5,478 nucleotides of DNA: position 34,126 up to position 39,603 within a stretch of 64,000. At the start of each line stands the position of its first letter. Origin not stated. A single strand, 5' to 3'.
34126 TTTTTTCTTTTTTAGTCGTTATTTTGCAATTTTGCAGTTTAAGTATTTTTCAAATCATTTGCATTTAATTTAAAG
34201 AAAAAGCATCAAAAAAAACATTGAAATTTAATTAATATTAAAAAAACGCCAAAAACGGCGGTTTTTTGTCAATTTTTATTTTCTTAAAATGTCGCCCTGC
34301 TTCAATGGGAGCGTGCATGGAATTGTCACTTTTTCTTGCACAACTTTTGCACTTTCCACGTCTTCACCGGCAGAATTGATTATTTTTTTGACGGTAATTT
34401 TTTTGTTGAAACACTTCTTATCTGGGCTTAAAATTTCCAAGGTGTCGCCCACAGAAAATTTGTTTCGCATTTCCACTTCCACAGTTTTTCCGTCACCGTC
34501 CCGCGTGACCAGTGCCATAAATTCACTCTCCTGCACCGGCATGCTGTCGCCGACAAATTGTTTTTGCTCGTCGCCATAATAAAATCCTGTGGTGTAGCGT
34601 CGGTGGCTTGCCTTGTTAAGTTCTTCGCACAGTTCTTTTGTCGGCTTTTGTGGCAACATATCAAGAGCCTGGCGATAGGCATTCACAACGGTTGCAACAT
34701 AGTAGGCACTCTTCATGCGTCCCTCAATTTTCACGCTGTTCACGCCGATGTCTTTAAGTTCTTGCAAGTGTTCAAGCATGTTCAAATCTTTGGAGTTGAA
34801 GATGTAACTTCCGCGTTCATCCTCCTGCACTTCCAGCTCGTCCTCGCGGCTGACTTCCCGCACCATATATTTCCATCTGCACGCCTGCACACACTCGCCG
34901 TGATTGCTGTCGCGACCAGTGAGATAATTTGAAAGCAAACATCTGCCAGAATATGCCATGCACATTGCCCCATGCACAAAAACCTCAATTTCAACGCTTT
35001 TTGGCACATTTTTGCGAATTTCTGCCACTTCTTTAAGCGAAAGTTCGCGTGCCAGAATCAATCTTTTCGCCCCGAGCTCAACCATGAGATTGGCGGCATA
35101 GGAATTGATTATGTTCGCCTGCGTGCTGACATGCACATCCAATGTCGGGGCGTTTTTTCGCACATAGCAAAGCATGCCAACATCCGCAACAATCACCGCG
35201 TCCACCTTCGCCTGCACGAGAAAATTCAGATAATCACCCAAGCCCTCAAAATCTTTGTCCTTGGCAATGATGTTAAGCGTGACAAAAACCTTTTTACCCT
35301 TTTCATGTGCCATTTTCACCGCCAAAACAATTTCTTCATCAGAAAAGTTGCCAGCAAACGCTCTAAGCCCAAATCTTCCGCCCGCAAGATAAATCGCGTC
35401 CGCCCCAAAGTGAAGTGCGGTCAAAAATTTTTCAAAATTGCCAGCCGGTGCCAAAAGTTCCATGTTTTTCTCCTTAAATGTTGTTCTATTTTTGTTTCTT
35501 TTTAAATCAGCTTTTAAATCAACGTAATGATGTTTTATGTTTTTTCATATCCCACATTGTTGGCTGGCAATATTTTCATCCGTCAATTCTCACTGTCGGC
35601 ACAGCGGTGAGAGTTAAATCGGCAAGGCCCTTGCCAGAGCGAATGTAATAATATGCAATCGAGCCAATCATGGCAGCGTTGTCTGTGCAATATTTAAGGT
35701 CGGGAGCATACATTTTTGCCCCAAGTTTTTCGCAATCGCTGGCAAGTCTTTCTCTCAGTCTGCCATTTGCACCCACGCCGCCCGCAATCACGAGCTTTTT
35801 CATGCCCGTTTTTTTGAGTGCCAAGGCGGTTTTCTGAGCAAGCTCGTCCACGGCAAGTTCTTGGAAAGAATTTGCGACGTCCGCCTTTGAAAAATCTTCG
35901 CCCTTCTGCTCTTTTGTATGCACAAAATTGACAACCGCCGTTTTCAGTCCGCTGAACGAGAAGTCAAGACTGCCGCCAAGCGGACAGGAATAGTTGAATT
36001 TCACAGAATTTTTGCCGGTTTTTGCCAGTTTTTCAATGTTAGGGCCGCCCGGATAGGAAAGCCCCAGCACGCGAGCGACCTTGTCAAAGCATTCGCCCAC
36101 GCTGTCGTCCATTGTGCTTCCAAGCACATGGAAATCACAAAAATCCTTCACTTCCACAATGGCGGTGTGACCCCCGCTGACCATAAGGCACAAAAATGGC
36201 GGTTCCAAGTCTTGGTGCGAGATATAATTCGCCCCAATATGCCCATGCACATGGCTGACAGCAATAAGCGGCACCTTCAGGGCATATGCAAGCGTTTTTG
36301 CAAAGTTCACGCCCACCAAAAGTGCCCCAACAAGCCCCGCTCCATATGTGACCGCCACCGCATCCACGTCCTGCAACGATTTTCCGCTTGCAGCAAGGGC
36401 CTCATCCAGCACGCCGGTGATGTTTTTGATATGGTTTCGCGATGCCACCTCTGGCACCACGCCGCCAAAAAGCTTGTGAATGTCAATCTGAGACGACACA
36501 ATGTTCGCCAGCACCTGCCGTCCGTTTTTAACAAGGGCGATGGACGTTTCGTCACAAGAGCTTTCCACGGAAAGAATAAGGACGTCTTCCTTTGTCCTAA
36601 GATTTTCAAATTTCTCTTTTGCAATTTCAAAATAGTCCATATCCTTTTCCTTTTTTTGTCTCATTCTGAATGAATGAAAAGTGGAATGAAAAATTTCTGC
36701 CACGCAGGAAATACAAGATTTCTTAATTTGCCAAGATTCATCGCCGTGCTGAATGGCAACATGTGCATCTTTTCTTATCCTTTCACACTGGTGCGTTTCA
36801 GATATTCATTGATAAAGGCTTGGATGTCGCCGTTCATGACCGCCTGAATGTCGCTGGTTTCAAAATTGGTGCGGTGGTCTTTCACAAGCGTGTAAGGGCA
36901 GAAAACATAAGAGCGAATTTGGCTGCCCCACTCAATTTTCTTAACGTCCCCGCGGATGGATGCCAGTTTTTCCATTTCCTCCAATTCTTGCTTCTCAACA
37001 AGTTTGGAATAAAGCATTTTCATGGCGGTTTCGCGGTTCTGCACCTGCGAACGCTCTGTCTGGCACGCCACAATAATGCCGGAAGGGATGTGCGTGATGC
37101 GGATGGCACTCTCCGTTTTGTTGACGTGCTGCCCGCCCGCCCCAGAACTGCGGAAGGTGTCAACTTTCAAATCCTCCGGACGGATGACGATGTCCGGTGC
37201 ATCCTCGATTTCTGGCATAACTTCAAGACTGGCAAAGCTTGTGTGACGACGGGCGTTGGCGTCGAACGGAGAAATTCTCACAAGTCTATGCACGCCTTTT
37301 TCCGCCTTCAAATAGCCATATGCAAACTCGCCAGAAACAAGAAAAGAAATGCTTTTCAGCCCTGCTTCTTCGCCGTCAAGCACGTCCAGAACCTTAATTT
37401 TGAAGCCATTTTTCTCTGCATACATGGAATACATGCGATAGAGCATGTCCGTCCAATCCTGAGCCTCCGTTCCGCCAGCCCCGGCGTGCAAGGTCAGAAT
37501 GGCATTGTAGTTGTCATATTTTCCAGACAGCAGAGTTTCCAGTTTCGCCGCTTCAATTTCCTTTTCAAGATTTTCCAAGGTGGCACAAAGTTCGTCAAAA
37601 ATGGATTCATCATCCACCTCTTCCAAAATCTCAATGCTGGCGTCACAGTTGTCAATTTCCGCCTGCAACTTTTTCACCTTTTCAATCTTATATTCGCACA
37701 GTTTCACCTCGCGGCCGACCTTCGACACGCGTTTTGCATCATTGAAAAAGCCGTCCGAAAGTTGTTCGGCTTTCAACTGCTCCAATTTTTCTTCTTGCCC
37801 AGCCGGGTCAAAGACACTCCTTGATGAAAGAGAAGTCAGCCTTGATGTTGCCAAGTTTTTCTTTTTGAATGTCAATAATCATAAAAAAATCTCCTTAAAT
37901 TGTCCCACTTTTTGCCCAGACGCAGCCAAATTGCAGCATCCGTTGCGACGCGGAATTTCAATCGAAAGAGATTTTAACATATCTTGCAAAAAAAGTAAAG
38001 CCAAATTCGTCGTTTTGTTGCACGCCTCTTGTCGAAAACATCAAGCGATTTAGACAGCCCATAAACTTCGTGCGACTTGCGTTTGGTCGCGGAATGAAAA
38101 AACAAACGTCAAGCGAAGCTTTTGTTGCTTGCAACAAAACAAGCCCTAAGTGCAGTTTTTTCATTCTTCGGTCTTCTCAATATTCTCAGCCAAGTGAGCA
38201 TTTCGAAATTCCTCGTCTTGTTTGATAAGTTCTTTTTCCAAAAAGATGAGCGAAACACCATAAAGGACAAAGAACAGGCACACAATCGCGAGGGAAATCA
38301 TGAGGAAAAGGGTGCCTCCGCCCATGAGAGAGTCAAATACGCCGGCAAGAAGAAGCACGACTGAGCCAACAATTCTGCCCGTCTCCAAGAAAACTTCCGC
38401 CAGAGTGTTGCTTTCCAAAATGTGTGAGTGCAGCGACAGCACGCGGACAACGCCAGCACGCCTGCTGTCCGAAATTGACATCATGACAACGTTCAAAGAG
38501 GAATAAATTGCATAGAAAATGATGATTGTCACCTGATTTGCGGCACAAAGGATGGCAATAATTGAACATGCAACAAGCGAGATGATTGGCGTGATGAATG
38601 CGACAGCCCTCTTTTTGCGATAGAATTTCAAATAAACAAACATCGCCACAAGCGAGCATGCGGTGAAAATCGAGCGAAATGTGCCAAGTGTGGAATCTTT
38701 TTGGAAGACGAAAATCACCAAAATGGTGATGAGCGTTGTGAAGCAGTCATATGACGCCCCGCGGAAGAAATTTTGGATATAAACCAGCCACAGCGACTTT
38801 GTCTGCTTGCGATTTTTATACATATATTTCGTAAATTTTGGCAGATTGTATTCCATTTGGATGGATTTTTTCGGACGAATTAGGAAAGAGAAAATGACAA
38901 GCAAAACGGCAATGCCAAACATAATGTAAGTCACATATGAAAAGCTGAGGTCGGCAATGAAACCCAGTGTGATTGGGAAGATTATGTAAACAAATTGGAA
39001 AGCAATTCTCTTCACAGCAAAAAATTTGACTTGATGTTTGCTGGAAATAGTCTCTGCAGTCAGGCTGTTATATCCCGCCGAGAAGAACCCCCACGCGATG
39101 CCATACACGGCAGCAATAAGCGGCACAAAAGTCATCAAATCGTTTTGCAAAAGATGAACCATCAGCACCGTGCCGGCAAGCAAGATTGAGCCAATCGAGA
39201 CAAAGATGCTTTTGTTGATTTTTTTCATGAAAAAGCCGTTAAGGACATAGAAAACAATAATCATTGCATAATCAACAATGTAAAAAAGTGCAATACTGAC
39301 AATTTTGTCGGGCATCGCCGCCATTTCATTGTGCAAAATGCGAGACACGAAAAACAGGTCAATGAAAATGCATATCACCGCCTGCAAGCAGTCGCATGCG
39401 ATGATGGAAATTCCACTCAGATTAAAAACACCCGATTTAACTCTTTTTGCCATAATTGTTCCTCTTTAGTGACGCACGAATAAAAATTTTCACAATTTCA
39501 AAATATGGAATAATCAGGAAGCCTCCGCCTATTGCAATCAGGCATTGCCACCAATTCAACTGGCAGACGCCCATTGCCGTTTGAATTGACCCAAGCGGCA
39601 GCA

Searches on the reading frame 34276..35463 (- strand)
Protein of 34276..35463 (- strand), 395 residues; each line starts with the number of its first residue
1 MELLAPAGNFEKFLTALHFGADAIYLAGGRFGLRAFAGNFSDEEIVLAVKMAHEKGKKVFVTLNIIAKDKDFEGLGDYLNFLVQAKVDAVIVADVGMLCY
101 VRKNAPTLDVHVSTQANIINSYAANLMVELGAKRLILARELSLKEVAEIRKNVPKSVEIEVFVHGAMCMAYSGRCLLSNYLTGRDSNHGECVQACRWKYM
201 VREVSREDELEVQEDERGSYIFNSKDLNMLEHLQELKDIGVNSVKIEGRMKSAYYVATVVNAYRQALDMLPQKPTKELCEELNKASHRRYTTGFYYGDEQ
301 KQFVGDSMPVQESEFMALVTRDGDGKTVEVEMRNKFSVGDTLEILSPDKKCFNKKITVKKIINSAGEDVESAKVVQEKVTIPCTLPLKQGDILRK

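Call 67: search_protein_families(library=pfam, proteins=[window:34276-35463:-], max_evalue=0.00001)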
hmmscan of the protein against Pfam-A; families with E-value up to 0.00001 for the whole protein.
window:34276-35463:- (395 aa): 2 families
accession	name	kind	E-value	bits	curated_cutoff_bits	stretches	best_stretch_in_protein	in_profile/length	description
PF01136.24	Peptidase_U32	-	1.3e-92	309.7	22.4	1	73-300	2-232/233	Peptidase family U32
PF16325.11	Peptidase_U32_C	-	4.3e-20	72.1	28.2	1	312-394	2-83/83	Peptidase family U32 C-terminal domain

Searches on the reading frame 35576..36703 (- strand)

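Call 67: search_protein_families(library=pfam, proteins=[window:35576-36703:-], max_evalue=0.00001)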
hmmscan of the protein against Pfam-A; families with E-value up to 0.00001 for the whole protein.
window:35576-36703:- (375 aa): 2 families
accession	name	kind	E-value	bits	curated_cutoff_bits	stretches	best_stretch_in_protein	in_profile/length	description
PF00814.31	TsaD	-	2.2e-96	323.1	24.8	1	63-347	1-263/264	tRNA N6-adenosine threonylcarbamoyltransferase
PF22521.2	HypF_C_2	-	2.1e-07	31.4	27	1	200-341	94-234/241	Carbamoyltransferase, Kae1-like Domain, second subdomain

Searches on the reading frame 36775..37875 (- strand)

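Call 67: search_protein_families(library=pfam, proteins=[window:36775-37875:-], max_evalue=0.00001)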
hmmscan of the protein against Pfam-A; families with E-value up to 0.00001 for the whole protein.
window:36775-37875:- (366 aa): 2 families
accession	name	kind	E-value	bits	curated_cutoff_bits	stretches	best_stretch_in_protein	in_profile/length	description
PF03462.23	PCRF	-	1.4e-54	185.3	24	1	28-216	2-193/194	PCRF domain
PF00472.26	RF-1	-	5e-42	143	35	1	228-335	4-116/116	RF-1 domain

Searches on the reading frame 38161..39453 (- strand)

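Call 67: search_protein_families(library=pfam, proteins=[window:38161-39453:-], max_evalue=0.00001)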
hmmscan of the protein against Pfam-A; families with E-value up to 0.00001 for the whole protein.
window:38161-39453:- (430 aa): 1 family
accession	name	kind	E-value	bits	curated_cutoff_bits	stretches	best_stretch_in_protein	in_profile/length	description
PF07690.21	MFS_1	-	7.4e-11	42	33.4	1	58-325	38-320/347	Major Facilitator Superfamily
